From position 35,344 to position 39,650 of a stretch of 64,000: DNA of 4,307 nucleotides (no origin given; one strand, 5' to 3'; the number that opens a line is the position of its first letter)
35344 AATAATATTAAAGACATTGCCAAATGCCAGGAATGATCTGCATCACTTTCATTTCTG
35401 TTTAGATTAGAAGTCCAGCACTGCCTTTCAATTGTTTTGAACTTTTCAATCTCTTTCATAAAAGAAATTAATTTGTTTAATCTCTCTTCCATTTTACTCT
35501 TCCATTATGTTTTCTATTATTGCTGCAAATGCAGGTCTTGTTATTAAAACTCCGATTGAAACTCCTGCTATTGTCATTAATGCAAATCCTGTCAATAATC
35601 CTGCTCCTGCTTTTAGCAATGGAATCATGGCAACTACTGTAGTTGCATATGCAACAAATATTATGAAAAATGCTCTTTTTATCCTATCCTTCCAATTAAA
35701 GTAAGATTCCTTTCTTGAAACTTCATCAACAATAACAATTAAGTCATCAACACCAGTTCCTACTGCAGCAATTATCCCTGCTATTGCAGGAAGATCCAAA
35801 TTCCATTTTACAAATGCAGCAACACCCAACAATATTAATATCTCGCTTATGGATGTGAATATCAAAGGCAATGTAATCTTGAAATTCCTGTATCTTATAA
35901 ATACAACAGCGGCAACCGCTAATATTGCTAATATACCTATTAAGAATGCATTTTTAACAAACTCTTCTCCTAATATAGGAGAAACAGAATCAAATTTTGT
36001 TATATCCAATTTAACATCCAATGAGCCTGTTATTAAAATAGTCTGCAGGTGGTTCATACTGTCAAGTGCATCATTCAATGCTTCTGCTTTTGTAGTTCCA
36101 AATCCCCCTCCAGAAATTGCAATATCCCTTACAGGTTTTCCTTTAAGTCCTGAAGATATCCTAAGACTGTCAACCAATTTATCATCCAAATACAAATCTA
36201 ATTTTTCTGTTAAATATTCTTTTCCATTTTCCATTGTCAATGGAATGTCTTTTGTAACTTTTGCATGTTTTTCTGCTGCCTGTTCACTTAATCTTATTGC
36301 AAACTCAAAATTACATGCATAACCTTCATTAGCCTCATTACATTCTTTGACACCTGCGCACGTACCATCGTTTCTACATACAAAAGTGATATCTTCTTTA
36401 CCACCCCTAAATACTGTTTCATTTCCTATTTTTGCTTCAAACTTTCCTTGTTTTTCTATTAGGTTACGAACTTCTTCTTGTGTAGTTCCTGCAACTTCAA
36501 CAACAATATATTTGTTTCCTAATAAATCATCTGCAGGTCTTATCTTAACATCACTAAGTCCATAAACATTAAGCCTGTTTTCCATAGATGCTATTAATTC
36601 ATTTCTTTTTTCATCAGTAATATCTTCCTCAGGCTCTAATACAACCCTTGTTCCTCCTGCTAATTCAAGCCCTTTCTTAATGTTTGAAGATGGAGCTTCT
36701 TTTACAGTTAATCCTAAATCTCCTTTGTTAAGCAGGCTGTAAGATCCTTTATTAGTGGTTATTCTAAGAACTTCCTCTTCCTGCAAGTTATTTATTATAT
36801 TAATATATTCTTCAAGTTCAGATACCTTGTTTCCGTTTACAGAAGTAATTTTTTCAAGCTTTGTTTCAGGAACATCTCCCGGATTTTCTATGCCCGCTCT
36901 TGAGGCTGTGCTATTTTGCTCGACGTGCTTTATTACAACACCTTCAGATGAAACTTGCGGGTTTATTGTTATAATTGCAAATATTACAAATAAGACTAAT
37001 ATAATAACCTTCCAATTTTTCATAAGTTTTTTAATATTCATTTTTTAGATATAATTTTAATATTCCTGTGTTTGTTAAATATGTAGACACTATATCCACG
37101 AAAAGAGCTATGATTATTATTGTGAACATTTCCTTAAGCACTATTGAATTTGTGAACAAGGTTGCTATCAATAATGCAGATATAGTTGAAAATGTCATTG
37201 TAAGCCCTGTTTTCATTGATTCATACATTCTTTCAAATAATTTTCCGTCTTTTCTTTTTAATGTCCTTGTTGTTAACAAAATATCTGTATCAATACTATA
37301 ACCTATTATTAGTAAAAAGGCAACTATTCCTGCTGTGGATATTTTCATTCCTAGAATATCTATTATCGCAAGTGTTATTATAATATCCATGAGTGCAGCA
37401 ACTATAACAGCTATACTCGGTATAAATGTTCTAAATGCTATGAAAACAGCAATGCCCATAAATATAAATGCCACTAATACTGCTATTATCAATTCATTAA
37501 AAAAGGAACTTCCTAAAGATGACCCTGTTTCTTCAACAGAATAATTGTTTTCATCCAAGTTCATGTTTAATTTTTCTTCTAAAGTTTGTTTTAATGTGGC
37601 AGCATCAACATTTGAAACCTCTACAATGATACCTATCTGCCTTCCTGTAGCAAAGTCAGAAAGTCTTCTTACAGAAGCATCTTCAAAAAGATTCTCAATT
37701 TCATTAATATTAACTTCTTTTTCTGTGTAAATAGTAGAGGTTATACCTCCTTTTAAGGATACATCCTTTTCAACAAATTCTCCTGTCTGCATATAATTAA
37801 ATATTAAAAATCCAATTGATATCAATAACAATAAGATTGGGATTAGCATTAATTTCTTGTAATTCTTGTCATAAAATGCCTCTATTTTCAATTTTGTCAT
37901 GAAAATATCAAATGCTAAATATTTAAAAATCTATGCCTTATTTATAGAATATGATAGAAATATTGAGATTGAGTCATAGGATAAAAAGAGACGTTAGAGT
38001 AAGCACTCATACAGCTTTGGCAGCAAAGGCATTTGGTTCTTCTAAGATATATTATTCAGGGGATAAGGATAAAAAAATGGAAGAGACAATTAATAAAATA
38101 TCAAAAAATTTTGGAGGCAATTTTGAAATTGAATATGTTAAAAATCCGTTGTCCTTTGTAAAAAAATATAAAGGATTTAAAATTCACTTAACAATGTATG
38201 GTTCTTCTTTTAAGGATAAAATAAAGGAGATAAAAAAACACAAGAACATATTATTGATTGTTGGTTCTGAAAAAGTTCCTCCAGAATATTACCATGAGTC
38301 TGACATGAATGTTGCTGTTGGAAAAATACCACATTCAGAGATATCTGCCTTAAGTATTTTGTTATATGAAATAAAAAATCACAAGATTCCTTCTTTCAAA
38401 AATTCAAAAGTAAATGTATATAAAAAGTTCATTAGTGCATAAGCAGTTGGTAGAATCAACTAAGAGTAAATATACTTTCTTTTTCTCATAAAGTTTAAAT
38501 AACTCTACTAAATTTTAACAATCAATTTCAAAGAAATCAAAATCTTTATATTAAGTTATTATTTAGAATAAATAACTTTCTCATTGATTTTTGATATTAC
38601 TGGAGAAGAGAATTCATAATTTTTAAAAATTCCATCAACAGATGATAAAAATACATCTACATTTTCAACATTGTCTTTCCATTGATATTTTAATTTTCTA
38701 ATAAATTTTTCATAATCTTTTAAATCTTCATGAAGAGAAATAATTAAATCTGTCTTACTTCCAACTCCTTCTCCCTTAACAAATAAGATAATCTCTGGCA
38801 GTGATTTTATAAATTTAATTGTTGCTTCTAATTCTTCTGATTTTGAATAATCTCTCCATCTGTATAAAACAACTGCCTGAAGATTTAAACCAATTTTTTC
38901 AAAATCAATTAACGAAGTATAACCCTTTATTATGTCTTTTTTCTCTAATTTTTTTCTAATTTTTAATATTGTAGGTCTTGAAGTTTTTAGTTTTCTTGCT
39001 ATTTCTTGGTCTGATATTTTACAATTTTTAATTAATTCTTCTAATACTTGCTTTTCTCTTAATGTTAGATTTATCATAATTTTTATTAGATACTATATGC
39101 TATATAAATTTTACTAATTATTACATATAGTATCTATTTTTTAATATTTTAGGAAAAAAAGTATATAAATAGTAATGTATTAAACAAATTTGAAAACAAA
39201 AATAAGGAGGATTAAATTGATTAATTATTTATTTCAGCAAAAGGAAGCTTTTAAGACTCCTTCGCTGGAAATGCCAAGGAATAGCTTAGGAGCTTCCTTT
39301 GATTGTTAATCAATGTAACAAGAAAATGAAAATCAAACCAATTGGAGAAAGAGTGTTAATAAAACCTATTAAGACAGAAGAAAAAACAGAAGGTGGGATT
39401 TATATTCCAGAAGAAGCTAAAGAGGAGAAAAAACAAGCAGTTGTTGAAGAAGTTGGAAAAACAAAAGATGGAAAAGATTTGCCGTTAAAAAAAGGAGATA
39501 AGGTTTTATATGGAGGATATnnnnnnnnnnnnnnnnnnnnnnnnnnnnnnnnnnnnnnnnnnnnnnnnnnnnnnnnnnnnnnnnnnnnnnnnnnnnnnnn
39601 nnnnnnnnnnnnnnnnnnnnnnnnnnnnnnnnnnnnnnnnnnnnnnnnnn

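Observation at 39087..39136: Perfect 13-bp inverted repeat clamping a TATA box between an Lrp/AsnC regulator and the chaperone operon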

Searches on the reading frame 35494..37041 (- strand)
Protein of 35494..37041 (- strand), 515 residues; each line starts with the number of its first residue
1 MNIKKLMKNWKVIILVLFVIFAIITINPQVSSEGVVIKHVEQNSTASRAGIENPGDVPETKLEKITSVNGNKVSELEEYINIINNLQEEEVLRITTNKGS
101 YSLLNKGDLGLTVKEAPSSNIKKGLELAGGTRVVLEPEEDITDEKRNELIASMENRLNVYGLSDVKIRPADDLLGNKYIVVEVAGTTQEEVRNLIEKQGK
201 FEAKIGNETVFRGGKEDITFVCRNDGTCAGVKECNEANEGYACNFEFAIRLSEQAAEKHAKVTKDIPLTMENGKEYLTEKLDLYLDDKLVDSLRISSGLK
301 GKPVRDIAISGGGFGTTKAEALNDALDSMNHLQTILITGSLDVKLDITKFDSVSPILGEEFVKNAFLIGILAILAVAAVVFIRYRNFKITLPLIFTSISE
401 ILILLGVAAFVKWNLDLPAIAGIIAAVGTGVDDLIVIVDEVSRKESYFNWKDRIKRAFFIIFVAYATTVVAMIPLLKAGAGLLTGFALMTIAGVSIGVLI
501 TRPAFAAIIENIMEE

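Call 5: search_protein_families(library=pfam, proteins=[window:35494-37041:-])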
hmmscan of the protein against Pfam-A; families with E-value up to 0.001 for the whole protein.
window:35494-37041:- (515 aa): 1 family
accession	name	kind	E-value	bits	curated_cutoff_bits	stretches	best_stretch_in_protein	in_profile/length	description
PF02355.23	SecD_SecF_C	-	1e-14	54.9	20.5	1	342-499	10-173/189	Protein export membrane protein SecD/SecF, C-terminal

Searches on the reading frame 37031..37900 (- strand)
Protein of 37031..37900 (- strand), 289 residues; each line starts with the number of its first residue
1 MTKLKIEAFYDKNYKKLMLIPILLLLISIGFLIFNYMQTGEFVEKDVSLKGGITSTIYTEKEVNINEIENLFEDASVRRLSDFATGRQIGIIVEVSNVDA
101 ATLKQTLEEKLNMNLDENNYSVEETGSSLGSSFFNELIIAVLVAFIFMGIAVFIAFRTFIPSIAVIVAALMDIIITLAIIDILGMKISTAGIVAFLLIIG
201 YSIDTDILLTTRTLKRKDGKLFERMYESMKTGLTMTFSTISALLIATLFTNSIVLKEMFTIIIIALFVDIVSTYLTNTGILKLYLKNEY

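Call 5: search_protein_families(library=pfam, proteins=[window:37031-37900:-])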
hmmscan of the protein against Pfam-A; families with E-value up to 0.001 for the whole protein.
window:37031-37900:- (289 aa): 1 family
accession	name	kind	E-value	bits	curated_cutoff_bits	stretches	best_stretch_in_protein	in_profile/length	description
PF02355.23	SecD_SecF_C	-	5.7e-28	98.1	20.5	1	113-285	9-187/189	Protein export membrane protein SecD/SecF, C-terminal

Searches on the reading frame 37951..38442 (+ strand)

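Call 5: search_protein_families(library=pfam, proteins=[window:37951-38442:+])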
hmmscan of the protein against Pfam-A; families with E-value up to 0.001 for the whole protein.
window:37951-38442:+ (163 aa): 2 families
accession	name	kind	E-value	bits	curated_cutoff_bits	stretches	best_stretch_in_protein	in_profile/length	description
PF01994.21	Trm56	-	1.5e-31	109.2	25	1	54-156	1-109/119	tRNA ribose 2'-O-methyltransferase, aTrm56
PF00588.24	SpoU_methylase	-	7.8e-05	23.2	29.7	1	24-108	21-105/142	SpoU rRNA Methylase family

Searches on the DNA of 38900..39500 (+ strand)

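Call 7: search_rna_families(source=window, start=38900, end=39500, threshold=evalue, max_evalue=10)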
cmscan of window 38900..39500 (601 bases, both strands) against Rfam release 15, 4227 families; matches with E-value up to 10: 0.
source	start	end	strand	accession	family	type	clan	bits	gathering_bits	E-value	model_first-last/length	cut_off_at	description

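Call 61: build_rna_model(alignment_id=A3)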
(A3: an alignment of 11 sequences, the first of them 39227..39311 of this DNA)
Model R1 built from alignment A3 (11 sequences, 86 columns); structure: RNAalifold consensus.
model positions 85; base pairs 23; branch points 0; effective number of sequences 2.37; information 0.669 bits per position. Calibrated on 0.2 Mb of random sequence (short: E-values are rough).
structure used (alignment columns):
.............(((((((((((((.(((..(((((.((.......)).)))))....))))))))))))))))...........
